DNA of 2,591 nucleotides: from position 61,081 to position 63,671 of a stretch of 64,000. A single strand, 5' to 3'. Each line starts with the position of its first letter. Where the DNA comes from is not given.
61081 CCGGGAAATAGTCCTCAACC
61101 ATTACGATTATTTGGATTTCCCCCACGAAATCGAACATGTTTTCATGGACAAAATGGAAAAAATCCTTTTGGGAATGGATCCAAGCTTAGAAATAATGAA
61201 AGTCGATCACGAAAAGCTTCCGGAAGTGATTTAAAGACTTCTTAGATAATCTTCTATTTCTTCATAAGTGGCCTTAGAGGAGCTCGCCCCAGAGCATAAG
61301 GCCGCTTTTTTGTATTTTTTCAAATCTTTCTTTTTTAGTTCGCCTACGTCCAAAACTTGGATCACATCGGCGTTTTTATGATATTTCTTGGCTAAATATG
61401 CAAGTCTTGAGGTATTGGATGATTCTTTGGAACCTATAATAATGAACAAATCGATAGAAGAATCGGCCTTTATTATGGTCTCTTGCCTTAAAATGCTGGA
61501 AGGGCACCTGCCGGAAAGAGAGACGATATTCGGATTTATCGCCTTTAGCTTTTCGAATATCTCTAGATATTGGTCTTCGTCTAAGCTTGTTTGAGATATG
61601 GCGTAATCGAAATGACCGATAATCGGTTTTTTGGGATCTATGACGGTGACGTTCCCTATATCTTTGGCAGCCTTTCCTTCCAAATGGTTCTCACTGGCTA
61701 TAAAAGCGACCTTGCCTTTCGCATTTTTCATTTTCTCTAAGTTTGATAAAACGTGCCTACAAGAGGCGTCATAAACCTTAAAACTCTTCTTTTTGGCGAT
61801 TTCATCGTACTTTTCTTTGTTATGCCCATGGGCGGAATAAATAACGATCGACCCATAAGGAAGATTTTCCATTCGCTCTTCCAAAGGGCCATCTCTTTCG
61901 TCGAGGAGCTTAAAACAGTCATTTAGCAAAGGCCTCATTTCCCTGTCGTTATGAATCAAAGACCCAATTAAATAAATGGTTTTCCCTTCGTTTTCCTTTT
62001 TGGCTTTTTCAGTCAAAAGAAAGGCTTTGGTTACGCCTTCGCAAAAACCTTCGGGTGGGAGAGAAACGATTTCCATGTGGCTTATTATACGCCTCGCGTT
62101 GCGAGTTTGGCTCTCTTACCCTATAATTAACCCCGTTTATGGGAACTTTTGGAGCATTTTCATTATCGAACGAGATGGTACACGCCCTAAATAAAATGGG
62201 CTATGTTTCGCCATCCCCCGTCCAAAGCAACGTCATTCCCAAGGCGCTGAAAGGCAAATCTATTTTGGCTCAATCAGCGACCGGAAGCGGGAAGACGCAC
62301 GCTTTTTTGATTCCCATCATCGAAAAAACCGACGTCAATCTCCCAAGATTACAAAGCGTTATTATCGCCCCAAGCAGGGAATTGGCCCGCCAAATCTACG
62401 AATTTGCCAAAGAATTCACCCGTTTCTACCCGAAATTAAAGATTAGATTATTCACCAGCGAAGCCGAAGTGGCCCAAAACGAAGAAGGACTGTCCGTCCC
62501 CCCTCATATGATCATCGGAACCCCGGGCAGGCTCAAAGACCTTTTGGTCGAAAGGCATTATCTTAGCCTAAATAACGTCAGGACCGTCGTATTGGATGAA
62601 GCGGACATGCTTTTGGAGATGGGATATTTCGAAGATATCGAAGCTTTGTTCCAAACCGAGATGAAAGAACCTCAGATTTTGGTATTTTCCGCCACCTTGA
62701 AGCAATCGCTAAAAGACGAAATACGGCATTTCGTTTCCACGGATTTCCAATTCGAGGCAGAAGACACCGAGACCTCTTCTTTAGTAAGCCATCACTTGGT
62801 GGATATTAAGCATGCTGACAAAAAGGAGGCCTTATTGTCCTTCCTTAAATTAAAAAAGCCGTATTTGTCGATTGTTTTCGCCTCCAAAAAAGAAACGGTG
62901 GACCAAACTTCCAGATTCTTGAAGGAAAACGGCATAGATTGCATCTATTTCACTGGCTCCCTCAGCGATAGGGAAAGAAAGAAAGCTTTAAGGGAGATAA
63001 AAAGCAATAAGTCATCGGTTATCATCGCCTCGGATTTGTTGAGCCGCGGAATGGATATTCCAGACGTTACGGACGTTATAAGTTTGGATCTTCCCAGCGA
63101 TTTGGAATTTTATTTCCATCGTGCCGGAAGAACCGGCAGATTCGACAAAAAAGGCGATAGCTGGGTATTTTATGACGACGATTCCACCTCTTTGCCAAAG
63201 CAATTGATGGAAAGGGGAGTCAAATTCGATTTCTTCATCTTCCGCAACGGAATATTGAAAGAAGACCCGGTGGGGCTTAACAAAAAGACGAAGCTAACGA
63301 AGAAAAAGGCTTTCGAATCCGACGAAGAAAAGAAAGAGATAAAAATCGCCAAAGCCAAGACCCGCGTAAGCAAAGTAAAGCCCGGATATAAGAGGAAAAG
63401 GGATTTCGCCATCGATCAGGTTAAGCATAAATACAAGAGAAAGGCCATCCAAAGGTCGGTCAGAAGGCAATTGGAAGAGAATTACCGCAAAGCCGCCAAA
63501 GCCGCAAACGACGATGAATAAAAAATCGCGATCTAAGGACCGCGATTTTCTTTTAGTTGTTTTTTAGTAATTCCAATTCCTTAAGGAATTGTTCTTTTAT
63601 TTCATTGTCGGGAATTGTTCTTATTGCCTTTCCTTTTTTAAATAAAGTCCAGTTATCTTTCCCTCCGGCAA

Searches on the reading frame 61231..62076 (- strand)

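Call 28: search_protein_families(library=pfam, proteins=[window:61231-62076:-], max_evalue=0.00001)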
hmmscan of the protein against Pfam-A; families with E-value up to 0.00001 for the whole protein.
window:61231-62076:- (281 aa): 1 family
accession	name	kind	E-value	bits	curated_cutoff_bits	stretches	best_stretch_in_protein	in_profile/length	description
PF02401.23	LYTB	-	4.1e-43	148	24.5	1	7-278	5-266/267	LytB protein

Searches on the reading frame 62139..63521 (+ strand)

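Call 28: search_protein_families(library=pfam, proteins=[window:62139-63521:+], max_evalue=0.00001)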
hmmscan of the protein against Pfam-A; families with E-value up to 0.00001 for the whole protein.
window:62139-63521:+ (460 aa): 3 families
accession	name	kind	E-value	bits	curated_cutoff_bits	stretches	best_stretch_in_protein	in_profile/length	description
PF00270.35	DEAD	-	7.6e-42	143.3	26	1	26-192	1-165/167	DEAD/DEAH box helicase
PF00271.37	Helicase_C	-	3.1e-25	89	23.5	1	228-335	2-109/110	Helicase conserved C-terminal domain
PF04851.21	ResIII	-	3.6e-08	33.9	22.5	1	29-188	8-163/164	Type III restriction enzyme, res subunit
